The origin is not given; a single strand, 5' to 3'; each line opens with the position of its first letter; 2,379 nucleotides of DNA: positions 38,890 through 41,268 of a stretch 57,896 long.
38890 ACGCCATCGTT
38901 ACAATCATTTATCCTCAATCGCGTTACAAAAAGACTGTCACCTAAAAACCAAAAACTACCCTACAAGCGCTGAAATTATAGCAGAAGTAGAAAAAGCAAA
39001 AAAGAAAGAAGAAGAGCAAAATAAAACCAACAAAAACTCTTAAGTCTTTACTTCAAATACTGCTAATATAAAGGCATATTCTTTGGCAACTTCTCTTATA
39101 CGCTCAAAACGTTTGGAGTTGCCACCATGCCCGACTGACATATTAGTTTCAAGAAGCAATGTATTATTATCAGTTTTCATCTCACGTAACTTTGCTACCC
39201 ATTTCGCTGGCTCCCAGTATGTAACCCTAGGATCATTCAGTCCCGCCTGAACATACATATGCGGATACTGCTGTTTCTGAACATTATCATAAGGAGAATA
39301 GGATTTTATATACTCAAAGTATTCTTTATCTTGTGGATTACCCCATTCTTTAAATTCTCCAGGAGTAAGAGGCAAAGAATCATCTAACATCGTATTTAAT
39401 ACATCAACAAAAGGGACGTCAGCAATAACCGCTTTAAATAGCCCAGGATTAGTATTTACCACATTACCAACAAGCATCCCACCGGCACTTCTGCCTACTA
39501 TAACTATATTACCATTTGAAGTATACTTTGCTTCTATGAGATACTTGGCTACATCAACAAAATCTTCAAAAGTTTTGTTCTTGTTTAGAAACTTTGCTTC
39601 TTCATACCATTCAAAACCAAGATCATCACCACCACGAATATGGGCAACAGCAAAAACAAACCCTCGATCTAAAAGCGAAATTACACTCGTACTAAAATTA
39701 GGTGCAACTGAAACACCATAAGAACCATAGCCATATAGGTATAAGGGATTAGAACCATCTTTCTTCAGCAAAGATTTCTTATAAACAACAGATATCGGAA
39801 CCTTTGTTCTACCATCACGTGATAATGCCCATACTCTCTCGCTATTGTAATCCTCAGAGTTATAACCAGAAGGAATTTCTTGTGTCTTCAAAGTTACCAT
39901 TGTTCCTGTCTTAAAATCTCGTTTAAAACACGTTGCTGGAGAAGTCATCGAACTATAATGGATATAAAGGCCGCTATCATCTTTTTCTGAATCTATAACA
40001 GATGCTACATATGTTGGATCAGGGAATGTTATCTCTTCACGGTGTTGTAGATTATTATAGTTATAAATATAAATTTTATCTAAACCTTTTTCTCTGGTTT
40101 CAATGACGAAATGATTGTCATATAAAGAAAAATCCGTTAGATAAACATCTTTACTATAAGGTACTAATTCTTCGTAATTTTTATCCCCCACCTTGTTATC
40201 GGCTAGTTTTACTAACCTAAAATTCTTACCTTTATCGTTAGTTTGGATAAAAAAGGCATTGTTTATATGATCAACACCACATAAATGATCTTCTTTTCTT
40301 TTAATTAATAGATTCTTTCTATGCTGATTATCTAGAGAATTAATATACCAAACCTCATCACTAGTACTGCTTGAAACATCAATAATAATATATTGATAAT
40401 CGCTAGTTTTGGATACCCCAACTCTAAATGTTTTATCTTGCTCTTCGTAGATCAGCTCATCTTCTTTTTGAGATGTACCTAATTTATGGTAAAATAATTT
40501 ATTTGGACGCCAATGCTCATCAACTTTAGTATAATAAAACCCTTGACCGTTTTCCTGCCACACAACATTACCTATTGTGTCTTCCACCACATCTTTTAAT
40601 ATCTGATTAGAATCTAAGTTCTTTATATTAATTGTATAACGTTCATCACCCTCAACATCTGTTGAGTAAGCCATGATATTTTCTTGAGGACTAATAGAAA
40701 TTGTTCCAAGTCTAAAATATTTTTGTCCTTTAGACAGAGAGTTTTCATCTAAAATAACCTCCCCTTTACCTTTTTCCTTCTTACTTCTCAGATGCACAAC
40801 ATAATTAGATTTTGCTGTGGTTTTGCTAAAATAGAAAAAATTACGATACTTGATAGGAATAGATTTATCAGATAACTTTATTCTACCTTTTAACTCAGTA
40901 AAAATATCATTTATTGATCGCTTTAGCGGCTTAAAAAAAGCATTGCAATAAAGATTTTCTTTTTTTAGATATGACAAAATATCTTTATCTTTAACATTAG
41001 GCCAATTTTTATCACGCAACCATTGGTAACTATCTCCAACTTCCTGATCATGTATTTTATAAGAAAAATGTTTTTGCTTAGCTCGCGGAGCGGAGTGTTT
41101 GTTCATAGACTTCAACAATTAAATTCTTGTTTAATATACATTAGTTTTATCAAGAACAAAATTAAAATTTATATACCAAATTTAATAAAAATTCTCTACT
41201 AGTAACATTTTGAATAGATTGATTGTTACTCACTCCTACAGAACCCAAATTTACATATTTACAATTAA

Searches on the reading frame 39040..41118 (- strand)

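Call 21: search_protein_families(library=pfam, proteins=[window:39040-41118:-], max_evalue=0.00001)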
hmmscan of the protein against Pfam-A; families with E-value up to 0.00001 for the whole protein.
window:39040-41118:- (692 aa): 4 families
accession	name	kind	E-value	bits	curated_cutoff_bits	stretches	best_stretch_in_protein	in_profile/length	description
PF02897.21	Peptidase_S9_N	-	1.6e-97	327.3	24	1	13-411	4-412/414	Prolyl oligopeptidase, N-terminal beta-propeller domain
PF00326.27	Peptidase_S9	-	5.1e-65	219.4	22.6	1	474-689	2-211/213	Prolyl oligopeptidase family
PF02129.25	Peptidase_S15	-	5.4e-07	30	23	0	467-578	46-138/262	X-Pro dipeptidyl-peptidase (S15 family)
PF00756.26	Esterase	-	6.5e-06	26.5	22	0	505-648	82-213/251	Putative esterase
